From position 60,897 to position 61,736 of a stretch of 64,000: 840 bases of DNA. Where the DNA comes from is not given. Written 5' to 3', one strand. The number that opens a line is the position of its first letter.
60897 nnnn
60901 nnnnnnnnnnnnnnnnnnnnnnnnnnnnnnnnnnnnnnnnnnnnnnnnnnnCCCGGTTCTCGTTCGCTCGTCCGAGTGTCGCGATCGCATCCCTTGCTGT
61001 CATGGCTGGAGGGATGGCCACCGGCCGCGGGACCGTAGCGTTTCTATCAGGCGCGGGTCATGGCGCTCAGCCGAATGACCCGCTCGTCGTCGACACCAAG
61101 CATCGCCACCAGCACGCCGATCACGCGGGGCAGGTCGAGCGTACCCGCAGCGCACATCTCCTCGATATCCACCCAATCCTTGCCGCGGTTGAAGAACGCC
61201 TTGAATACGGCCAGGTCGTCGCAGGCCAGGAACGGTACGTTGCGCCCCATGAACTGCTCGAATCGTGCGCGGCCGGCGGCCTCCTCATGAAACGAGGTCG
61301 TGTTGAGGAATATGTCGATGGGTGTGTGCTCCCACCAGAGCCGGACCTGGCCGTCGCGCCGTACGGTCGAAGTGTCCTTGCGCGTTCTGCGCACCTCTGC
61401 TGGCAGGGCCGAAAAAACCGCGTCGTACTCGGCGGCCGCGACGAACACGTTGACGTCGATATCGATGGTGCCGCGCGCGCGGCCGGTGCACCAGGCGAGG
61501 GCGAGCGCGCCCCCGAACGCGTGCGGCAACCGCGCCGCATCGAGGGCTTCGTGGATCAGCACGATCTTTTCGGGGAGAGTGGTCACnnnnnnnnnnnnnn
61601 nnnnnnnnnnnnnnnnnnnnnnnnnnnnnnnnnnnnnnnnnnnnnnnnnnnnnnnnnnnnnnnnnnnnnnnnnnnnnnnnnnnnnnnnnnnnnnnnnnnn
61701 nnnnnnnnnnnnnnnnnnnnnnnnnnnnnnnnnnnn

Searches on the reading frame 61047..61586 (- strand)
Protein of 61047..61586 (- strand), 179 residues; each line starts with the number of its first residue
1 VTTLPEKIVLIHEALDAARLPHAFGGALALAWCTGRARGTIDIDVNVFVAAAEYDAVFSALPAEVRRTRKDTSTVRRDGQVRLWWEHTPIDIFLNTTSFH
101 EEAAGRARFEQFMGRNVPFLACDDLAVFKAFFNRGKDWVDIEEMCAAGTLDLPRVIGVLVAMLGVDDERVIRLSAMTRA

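Call 3: search_protein_families(library=pfam, proteins=[window:61047-61586:-], max_evalue=1)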
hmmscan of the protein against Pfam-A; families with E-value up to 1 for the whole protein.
window:61047-61586:- (179 aa): 1 family
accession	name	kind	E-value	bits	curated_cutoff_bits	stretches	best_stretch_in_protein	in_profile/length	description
PF19502.5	DUF6036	-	0.0065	16.7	23.6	1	96-156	68-130/164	Nucleotidyltransferase of unknown function (DUF6036)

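Call 4: search_protein_families(library=padloc, proteins=[window:61047-61586:-], max_evalue=1)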
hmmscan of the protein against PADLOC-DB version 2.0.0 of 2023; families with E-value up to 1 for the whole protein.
window:61047-61586:- (179 aa): 0 families

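Call 5: search_protein_families(library=ncbifam, proteins=[window:61047-61586:-], max_evalue=1)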
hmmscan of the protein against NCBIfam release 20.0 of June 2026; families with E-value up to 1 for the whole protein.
window:61047-61586:- (179 aa): 1 family
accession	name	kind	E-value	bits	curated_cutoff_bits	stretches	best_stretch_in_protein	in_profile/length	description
NF005257.0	PRK06762.3-2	equivalog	0.089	12.5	202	1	65-113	114-161/170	hypothetical protein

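Call 6: find_homologous_proteins(query=window:61047-61586:-)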
Query window:61047-61586:- (179 aa): 6867 proteins with E <= 0.001 among 7562 candidates; the best 120 are listed.
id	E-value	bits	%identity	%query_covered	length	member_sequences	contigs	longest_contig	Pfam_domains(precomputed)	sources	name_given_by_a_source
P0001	8.9e-115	398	100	100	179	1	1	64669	-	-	-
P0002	2.1e-99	348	90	100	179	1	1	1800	-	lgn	-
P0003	1.9e-91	322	80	100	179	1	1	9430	-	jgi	jgi:hypothetical protein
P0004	1.0e-82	294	74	99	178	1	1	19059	-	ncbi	ncbi:MAG: hypothetical protein ACNA7W_06960 [Pseudomonadales bacterium]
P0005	6.8e-82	291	72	100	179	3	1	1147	-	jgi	jgi:hypothetical protein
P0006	1.5e-79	284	72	99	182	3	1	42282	-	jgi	jgi:hypothetical protein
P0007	3.0e-75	270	65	99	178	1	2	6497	-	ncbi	-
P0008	3.4e-75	269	65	98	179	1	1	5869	-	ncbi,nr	ncbi:MAG: hypothetical protein HC809_08305 [Gammaproteobacteria bacterium]|nr:hypothetical protein [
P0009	1.3e-74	268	66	99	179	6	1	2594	-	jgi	jgi:hypothetical protein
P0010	2.4e-74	267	67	98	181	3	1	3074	-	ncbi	ncbi:MAG TPA: hypothetical protein VIZ30_03640 [Pseudomonadales bacterium]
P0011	2.6e-74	267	67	97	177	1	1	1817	-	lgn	-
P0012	4.3e-74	266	69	98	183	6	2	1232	-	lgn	-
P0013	4.6e-74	266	67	98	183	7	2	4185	-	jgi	jgi:hypothetical protein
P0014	4.7e-74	266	68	98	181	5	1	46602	-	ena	-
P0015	1.5e-73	264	67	99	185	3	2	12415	-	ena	-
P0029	2.0e-72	260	66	97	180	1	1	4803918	-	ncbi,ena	-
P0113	5.7e-70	252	67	97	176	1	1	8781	-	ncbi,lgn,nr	ncbi:MAG TPA: hypothetical protein VL068_10160 [Microthrixaceae bacterium]|nr:hypothetical protein [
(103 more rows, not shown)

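Call 8: search_solved_structures(query=window:61047-61586:-, max_evalue=10, show_alignments=2)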
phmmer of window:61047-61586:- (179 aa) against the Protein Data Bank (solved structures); distinct sequences matched with E-value up to 10: 32.
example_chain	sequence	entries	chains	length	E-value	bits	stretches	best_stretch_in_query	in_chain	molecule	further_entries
7p2f_A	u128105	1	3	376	0.038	16.8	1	4-48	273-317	Copper-containing nitrite reductase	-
2avf_A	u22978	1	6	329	0.24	14.2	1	4-49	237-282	Copper-containing nitrite reductase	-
5i6l_A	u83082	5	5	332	0.25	14.2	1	4-49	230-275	Copper-containing nitrite reductase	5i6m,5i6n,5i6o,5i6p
1rzp_A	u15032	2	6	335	0.25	14.2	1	4-49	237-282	Copper-containing nitrite reductase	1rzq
5ogf_A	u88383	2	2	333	0.25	14.2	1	4-49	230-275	Copper-containing nitrite reductase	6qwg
5i6k_A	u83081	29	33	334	0.25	14.2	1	4-49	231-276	Copper-containing nitrite reductase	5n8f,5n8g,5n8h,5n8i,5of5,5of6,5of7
9rll_A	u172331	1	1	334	0.25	14.1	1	4-49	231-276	Copper-containing nitrite reductase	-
1nia_A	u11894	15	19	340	0.26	14.1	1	4-49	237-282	NITRITE REDUCTASE | COPPER-CONTAINING NITRITE REDUCTASE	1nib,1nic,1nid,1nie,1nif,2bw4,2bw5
5akr_A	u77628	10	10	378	0.27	14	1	4-49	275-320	COPPER-CONTAINING NITRITE REDUCTASE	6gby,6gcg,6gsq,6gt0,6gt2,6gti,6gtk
9t6o_A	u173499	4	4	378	0.27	14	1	4-49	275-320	Copper-containing nitrite reductase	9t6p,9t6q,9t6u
3h56_A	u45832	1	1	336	0.36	13.7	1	4-48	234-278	Copper-containing nitrite reductase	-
1zdq_A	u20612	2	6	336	0.36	13.7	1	4-48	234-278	Copper-containing nitrite reductase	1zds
3h4f_A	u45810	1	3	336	0.36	13.7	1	4-48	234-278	Copper-containing nitrite reductase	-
2e86_A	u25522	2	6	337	0.36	13.7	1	4-48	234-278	Copper-containing nitrite reductase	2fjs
3h4h_A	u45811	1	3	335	0.36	13.7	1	4-48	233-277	Copper-containing nitrite reductase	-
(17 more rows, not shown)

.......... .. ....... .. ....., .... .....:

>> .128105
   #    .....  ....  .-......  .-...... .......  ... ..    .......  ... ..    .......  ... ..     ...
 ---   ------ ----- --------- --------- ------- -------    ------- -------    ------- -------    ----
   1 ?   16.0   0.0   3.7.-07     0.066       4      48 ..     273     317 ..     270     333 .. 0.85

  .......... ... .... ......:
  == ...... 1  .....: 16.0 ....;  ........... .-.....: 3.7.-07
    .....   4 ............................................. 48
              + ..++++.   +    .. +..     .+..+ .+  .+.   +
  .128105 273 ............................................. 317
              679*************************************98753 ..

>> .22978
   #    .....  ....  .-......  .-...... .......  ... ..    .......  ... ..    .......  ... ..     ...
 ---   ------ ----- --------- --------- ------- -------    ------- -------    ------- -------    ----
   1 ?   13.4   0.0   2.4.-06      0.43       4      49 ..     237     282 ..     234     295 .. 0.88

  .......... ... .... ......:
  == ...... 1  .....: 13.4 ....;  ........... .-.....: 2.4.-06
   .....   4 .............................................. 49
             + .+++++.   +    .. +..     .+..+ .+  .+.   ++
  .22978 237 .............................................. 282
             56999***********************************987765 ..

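Call 9: find_encoding_contigs(protein=P0029, flank=4000, max_places=3)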
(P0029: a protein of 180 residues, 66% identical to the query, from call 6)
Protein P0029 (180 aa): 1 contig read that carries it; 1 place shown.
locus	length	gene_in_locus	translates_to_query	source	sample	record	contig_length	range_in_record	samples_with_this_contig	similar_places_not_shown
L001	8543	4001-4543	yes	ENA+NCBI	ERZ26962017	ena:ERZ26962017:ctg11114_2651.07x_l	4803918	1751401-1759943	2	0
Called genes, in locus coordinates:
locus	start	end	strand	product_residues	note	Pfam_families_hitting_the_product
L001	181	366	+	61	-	-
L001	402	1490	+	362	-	PF01266:DAO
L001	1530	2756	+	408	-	PF00202:Aminotran_3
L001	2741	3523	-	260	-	PF23441:SDR (weak), PF00106:adh_short, PF08659:KR, PF13561:adh_short_C2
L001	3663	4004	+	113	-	PF13560:HTH_31, PF01381:HTH_3, PF12844:HTH_19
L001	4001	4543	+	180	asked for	-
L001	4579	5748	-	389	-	PF03435:Sacchrp_dh_NADP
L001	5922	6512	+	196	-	-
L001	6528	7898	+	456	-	PF01323:DSBA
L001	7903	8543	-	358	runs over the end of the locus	PF23023:Anti-Pycsar_Apyc1, PF00753:Lactamase_B, PF12706:Lactamase_B_2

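Call 10: find_encoding_contigs(protein=P0113, flank=4000, max_places=3)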
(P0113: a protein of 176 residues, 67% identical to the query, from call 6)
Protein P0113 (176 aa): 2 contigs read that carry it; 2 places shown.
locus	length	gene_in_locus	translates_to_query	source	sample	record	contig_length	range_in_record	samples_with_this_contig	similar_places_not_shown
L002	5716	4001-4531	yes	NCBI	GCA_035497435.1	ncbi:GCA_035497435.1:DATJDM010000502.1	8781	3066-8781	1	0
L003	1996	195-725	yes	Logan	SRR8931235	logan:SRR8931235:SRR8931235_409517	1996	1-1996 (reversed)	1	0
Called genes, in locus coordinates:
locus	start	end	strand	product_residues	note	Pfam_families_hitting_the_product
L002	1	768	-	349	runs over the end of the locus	-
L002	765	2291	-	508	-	PF13401:AAA_22 (faint), PF00004:AAA, PF17866:AAA_lid_6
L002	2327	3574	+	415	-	PF00171:Aldedh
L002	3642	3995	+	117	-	PF13560:HTH_31, PF01381:HTH_3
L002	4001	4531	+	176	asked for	-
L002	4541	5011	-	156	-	PF03449:GreA_GreB_N, PF01272:GreA_GreB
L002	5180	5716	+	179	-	PF00180:Iso_dh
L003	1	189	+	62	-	?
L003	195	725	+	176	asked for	-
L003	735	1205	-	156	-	PF03449:GreA_GreB_N, PF01272:GreA_GreB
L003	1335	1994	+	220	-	?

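Call 18: search_protein_representatives(protein=window:61047-61586:-)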
Query: 179 residues. Proteins with E-value up to 0.001 (for the whole library): 1231; up to 1e-10: 526; up to 1e-30: 77. The best 150 are listed.
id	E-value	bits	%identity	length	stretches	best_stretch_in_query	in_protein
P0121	1.0e-53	197.8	56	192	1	1-175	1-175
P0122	2.5e-52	193.3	52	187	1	6-174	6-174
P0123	1.0e-51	191.3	65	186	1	1-134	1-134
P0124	4.9e-51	189.1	64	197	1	1-134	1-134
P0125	9.1e-51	188.2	54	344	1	5-174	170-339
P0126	1.3e-49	184.4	51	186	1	3-176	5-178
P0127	9.7e-49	181.6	45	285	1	4-176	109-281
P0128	7.0e-48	178.8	50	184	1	3-178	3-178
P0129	3.7e-46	173.2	52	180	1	1-175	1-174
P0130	1.1e-44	168.4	49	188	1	2-175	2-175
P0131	1.6e-44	167.8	49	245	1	3-177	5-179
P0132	3.2e-44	166.9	50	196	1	2-174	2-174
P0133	1.6e-43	164.7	49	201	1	5-174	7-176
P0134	8.3e-43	162.3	45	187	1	1-176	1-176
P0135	1.2e-42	161.7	50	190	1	4-176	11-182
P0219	8.0e-28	113.5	42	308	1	3-176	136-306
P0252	2.2e-25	105.5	44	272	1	6-153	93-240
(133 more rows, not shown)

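Call 20: search_solved_structures(query=A1, max_evalue=10, show_alignments=3)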
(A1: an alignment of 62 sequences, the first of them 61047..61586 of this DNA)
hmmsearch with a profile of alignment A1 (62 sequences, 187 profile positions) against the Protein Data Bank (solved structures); distinct sequences matched with E-value up to 10: 4.
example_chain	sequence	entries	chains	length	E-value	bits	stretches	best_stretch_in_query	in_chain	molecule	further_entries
8an4_A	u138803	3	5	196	3.2e-10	43.1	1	7-165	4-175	Bacterial toxin | Nucleotidyl transferase AbiEii/AbiGii toxin family protein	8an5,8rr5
5uvd_A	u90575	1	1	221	0.0043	19.9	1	3-57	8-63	Nucleotidyltransferase-like protein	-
3r0a_A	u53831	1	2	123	0.057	16.2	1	122-168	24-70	Putative transcriptional regulator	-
9vsj_A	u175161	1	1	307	1.1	12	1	112-171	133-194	icBTnC2 - the genetically-encoded green calcium sensor based on the fluorescent protein mB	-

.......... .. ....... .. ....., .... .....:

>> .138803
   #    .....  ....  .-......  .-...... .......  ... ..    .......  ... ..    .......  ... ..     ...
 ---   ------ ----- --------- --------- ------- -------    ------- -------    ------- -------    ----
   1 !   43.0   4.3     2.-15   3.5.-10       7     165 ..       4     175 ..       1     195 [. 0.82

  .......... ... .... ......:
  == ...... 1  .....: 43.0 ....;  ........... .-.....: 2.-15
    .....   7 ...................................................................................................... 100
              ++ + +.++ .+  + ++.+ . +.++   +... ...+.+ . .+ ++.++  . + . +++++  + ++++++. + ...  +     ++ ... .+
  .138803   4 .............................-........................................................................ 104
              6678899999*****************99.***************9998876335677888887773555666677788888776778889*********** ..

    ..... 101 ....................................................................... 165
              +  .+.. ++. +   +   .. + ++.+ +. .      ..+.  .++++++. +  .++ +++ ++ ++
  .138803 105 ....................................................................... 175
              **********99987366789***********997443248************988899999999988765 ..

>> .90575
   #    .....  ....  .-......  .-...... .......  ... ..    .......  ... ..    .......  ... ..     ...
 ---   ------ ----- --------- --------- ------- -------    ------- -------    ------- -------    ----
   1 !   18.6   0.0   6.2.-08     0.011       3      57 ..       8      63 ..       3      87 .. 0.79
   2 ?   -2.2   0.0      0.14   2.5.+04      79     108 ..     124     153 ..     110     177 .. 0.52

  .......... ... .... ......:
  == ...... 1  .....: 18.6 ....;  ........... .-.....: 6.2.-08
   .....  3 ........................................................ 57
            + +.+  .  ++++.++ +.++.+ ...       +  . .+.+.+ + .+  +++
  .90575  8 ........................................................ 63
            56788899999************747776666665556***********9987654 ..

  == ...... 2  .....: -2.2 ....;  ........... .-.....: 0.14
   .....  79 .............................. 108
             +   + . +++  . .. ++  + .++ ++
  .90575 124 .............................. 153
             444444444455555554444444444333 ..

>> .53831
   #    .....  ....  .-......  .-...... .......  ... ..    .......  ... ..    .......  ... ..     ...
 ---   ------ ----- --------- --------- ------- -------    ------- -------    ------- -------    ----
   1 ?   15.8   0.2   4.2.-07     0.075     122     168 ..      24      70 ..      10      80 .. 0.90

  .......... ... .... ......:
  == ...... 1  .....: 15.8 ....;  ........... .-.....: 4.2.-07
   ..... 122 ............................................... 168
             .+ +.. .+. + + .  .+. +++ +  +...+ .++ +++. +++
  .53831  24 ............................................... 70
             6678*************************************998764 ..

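Call 21: search_protein_families(library=pfam, alignment_id=A1, max_evalue=0.01)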
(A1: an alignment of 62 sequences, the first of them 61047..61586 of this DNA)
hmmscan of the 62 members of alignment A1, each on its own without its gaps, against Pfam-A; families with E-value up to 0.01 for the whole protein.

A. member 1, window:61047-61586:- (179 aa): 1 family
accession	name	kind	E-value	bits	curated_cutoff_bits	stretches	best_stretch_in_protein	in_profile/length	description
PF19502.5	DUF6036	-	0.0065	16.7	23.6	0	96-156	68-130/164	Nucleotidyltransferase of unknown function (DUF6036)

B. families by the number of members that match (of 62 scanned): 8 families
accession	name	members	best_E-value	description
PF08843.17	AbiEii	42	4.1e-08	Nucleotidyl transferase AbiEii toxin, Type IV TA system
PF19502.5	DUF6036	30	9.4e-08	Nucleotidyltransferase of unknown function (DUF6036)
PF14907.12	NTP_transf_5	12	1.3e-06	Uncharacterised nucleotidyltransferase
PF10706.15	Aminoglyc_resit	5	3.9e-05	Aminoglycoside-2''-adenylyltransferase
PF09970.15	DUF2204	5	0.0018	Nucleotidyl transferase of unknown function (DUF2204)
PF12697.13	Abhydrolase_6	3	0.0038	Alpha/beta hydrolase family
PF25669.1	SMP_MUG190-like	1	0.0056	MUG190-like SMP domain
PF10620.15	MdcG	1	0.0094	Phosphoribosyl-dephospho-CoA transferase MdcG C-terminal domain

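Call 31: predict_structure(alignment_id=A1)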
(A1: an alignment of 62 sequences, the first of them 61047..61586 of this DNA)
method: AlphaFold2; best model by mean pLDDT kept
length: 179 residues; sequences in the alignment: 62
mean_pLDDT: 97.6   pTM: 0.91
mean pLDDT of the five models: 97.6, 97.5, 97.4, 97.2, 97.1
residues with pLDDT >= 90: 176; 70-90: 3; 50-70: 0; < 50: 0
segments of 3 or more residues with pLDDT < 50: none
pLDDT, mean of each block of 10 residues (from residue 1): 96 99 98 95 98 98 98 98 98 98 98 98 99 97 98 98 98 94
secondary structure, 60 per line:
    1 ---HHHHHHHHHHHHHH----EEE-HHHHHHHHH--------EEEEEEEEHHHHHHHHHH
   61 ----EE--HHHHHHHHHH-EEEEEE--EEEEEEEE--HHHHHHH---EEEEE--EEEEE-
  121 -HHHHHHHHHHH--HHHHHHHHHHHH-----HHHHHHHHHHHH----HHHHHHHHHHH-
elements in order: H4-17 E22-24 H26-34 E43-50 H51-60 H69-78 E80-85 E88-95 H98-104 E108-112 E115-119 H122-132 H135-146 H152-163 H168-178

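Call 35: fold_search(model_id=the predicted structure, library=pdb)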
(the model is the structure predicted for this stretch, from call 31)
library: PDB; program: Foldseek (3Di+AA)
matches with E <= 10: 405; with E <= 0.001: 17
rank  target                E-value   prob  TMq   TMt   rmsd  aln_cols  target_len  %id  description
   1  8an5_B                1.7e-08  1.00  0.72  0.71   4.0       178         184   18  MenAT1 toxin-antitoxin complex (rv0078a-rv0078b) from Mycobacterium tuberculosis H37Rv (released 2023-08-02)
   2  8an4_A                2.2e-07  1.00  0.73  0.67   5.6       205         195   17  MenT1 toxin (rv0078a) from Mycobacterium tuberculosis H37Rv (released 2023-08-02)
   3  8an4_B                3.8e-07  1.00  0.70  0.67   4.4       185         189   19  MenT1 toxin (rv0078a) from Mycobacterium tuberculosis H37Rv (released 2023-08-02)
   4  8an5_A                1.0e-06  1.00  0.69  0.65   4.5       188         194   20  MenAT1 toxin-antitoxin complex (rv0078a-rv0078b) from Mycobacterium tuberculosis H37Rv (released 2023-08-02)
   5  8rr5                  2.8e-06  1.00  0.73  0.74   4.1       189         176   19  MenT1 toxin (rv0078a) from Mycobacterium tuberculosis H37Rv, phosphorylated at T39 (released 2024-09-11)
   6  5kqj_MODEL_1_A        1.5e-05  1.00  0.58  0.56   6.6       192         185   21  Solution Structure of Antibiotic-Resistance Factor ANT(2'')-Ia Reveals Substrate-Regulated Conformation Dynami (released 2017-07-12)
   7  4fo1_A                3.7e-05  1.00  0.55  0.61   5.3       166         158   13  Crystal structure of lincosamide antibiotic adenylyltransferase LnuA, apo (released 2012-07-04)
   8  4ok0_B                4.9e-05  1.00  0.38  0.31  10.8       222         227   16  Crystal structure of putative nucleotidyltransferase from H. pylori (released 2014-04-09)
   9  4o8s                  5.9e-05  1.00  0.43  0.35  10.0       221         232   15  Crystal structure of JHP933 from Helicobacter pylori (released 2014-09-10)
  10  5cfu                  7.0e-05  1.00  0.60  0.62   5.8       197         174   17  Crystal Structure of ANT(2")-Ia in complex with adenylyl-2"-tobramycin (released 2016-07-20)
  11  4xje                  1.1e-04  1.00  0.59  0.61   5.9       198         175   17  CRYSTAL STRUCTURE OF ANT(2") IN COMPLEX WITH AMP AND TOBRAMYCIN (released 2016-01-20)
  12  4wqk                  1.2e-04  1.00  0.62  0.63   5.3       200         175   16  Crystal structure of aminoglycoside nucleotidylyltransferase ANT(2")-Ia, apo form (released 2014-11-12)
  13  5cfs                  1.6e-04  1.00  0.61  0.61   5.8       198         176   17  Crystal Structure of ANT(2")-Ia in complex with AMPCPP and tobramycin (released 2016-03-16)
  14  5uvd                  1.6e-04  1.00  0.55  0.47   6.0       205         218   13  Crystal structure of an antigenic nucleotidyltransferase-like protein from Paracoccidioides brasiliensis (released 2018-01-31)
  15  4ok0_A                1.7e-04  1.00  0.39  0.33  10.8       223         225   14  Crystal structure of putative nucleotidyltransferase from H. pylori (released 2014-04-09)
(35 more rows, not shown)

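Call 60: predict_structure(alignment_id=A4)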
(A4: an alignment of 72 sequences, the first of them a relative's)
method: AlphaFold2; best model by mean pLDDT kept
length: 285 residues; sequences in the alignment: 72
mean_pLDDT: 92.3   pTM: 0.78
mean pLDDT of the five models: 92.3, 92.2, 92.0, 91.6, 91.4
residues with pLDDT >= 90: 228; 70-90: 38; 50-70: 14; < 50: 5
segments of 3 or more residues with pLDDT < 50: 59-63
pLDDT, mean of each block of 10 residues (from residue 1): 83 96 96 94 87 76 67 93 89 71 81 98 98 96 93 98 98 98 97 96 97 97 98 98 97 95 97 98 94
secondary structure, 60 per line:
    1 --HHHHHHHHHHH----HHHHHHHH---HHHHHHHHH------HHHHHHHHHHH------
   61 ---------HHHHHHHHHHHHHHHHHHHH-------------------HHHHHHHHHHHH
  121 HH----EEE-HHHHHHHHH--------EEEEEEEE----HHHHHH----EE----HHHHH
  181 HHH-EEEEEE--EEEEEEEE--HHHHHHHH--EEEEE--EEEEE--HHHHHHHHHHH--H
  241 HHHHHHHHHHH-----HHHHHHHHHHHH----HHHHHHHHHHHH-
elements in order: H3-13 H18-25 H29-37 H44-54 H70-89 H109-122 E127-129 H131-139 E148-155 H160-165 H176-183 E185-190 E193-200 H203-210 E213-217 E220-224 H227-237 H240-251 H257-268 H273-284

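Call 64: search_protein_families(library=phrogs, proteins=[window:61047-61586:-], max_evalue=0.1)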
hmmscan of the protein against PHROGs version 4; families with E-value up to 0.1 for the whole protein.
window:61047-61586:- (179 aa): 0 families

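Call 66: fold_search(model_id=the predicted structure, library=pdb)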
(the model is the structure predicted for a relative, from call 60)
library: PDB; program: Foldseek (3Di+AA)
matches with E <= 10: 494; with E <= 0.001: 7
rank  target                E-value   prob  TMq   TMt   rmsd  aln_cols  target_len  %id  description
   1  8an5_B                1.6e-06  1.00  0.45  0.67   5.3       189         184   22  MenAT1 toxin-antitoxin complex (rv0078a-rv0078b) from Mycobacterium tuberculosis H37Rv (released 2023-08-02)
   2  8an4_A                4.3e-06  1.00  0.47  0.66   5.6       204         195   21  MenT1 toxin (rv0078a) from Mycobacterium tuberculosis H37Rv (released 2023-08-02)
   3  8an5_A                2.1e-05  1.00  0.49  0.69   4.7       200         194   20  MenAT1 toxin-antitoxin complex (rv0078a-rv0078b) from Mycobacterium tuberculosis H37Rv (released 2023-08-02)
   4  8an4_B                3.6e-05  1.00  0.47  0.69   5.2       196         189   21  MenT1 toxin (rv0078a) from Mycobacterium tuberculosis H37Rv (released 2023-08-02)
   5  8rr5                  7.9e-05  1.00  0.44  0.68   5.2       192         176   19  MenT1 toxin (rv0078a) from Mycobacterium tuberculosis H37Rv, phosphorylated at T39 (released 2024-09-11)
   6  5uvd                  2.0e-04  1.00  0.36  0.44   7.2       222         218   19  Crystal structure of an antigenic nucleotidyltransferase-like protein from Paracoccidioides brasiliensis (released 2018-01-31)
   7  5kqj_MODEL_1_A        9.8e-04  1.00  0.37  0.53   7.0       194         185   15  Solution Structure of Antibiotic-Resistance Factor ANT(2'')-Ia Reveals Substrate-Regulated Conformation Dynami (released 2017-07-12)
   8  4fo1_A                2.2e-03  1.00  0.37  0.61   4.3       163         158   13  Crystal structure of lincosamide antibiotic adenylyltransferase LnuA, apo (released 2012-07-04)
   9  5cfs                  4.7e-03  1.00  0.41  0.63   4.6       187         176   12  Crystal Structure of ANT(2")-Ia in complex with AMPCPP and tobramycin (released 2016-03-16)
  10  5cfu                  5.8e-03  1.00  0.40  0.62   4.6       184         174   12  Crystal Structure of ANT(2")-Ia in complex with adenylyl-2"-tobramycin (released 2016-07-20)
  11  4wqk                  6.4e-03  1.00  0.41  0.63   4.4       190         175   13  Crystal structure of aminoglycoside nucleotidylyltransferase ANT(2")-Ia, apo form (released 2014-11-12)
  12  4xje                  7.4e-03  1.00  0.40  0.61   4.8       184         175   12  CRYSTAL STRUCTURE OF ANT(2") IN COMPLEX WITH AMP AND TOBRAMYCIN (released 2016-01-20)
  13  6kal_A                7.8e-03  1.00  0.31  0.21   4.7       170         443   16  Crystal structure of FKRP in complex with Mg ion and CMP (released 2020-01-15)
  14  2b5a_B                1.0e-02  1.00  0.19  0.71   0.9        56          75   32  C.BclI, Control Element of the BclI Restriction-Modification System (released 2006-01-03)
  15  2b5a_A                1.0e-02  1.00  0.19  0.69   1.0        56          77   32  C.BclI, Control Element of the BclI Restriction-Modification System (released 2006-01-03)
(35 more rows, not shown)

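Call 68: find_related_loci(query=A6, collection=genome_contigs, flank=2500)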
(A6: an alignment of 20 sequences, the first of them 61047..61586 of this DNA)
Query A6 (179 aa) in genome_contigs; peptide patterns used: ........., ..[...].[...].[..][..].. (x = any residue, [..] = any of these).
600 stretches matched a pattern (row limit reached: there are more); 587 encode a relative of the query (tblastn E <= 1e-3); the best 80 are kept; 80 distinct loci.
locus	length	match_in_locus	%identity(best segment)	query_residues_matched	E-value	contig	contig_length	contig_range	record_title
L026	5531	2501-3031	74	1-177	6e-87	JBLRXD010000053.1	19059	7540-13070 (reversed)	MAG: Pseudomonadales bacterium isolate TamC05-28 NODE_1748_length_19059_cov_4.953220, whole genome shotgun sequence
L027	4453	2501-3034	65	1-178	8e-80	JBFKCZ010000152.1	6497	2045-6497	MAG: Pseudomonadales bacterium isolate Mix_sand20.2022.06.G.36 k141_1695642_length_6497_cov_8.0000, whole genome shotgun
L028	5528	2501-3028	68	1-176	6e-78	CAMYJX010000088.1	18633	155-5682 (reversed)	MAG: uncultured Pseudomonadales bacterium isolate FCS_Gamma_023 genome assembly, contig: scaffold_2502, whole genome sho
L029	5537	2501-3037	65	1-179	1e-76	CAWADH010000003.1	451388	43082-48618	MAG: uncultured Gammaproteobacteria bacterium isolate MFD00822.bin.2.176 genome assembly, contig: contig_109497, whole g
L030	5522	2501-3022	66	3-176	7e-76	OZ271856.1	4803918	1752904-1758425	MAG: Halieaceae bacterium isolate eafbf298-d657-4fa2-a983-9054ca6ef23f genome assembly, chromosome: 1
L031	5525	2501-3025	61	1-175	4e-76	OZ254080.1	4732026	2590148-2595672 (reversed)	MAG: Pseudomonadales bacterium isolate 7f94601b-d47d-4f97-bff7-5e062582eddd genome assembly, chromosome: 1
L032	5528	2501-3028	64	1-176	5e-76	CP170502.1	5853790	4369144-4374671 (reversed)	MAG: Pseudomonadota bacterium isolate tig00000057 chromosome, complete genome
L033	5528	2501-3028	67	1-176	4e-76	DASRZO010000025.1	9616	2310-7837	MAG TPA_asm: Pseudomonadales bacterium isolate SMAG_U14640 k141_3467181, whole genome shotgun sequence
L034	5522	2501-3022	64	3-176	1e-74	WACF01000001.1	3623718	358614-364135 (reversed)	Proteobacteria bacterium 005FR1 AFADKFBB_1, whole genome shotgun sequence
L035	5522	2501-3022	66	3-176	2e-74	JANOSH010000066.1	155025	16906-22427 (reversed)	MAG: Actinomycetes bacterium isolate VAR_4_concoct_295 VAR_4_k141_2203974, whole genome shotgun sequence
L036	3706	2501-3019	66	4-176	1e-73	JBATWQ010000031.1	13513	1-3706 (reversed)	MAG: Microthrixaceae bacterium isolate MFD12225_ilm_asm_bin27 k127_16633, whole genome shotgun sequence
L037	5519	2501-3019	65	4-176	5e-73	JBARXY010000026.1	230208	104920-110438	MAG: Microthrixaceae bacterium isolate MFD12220_ilm_asm_bin21 k127_54409, whole genome shotgun sequence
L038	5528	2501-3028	63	1-176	1e-72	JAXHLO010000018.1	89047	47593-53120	MAG: Gammaproteobacteria bacterium isolate Salar_de_Ascotan_soil_MAG_ASO2 contig_11208_polypolish, whole genome shotgun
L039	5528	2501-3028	65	1-176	1e-72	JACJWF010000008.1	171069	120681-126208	MAG: Acidimicrobiaceae bacterium isolate HK-STAS-ACTI-2 HK-STAS-ACTI-2_8, whole genome shotgun sequence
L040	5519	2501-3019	66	1-173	2e-72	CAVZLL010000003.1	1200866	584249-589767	MAG: uncultured Acidimicrobiaceae bacterium isolate MFD02248.bin.1.43 genome assembly, contig: contig_28640, whole genom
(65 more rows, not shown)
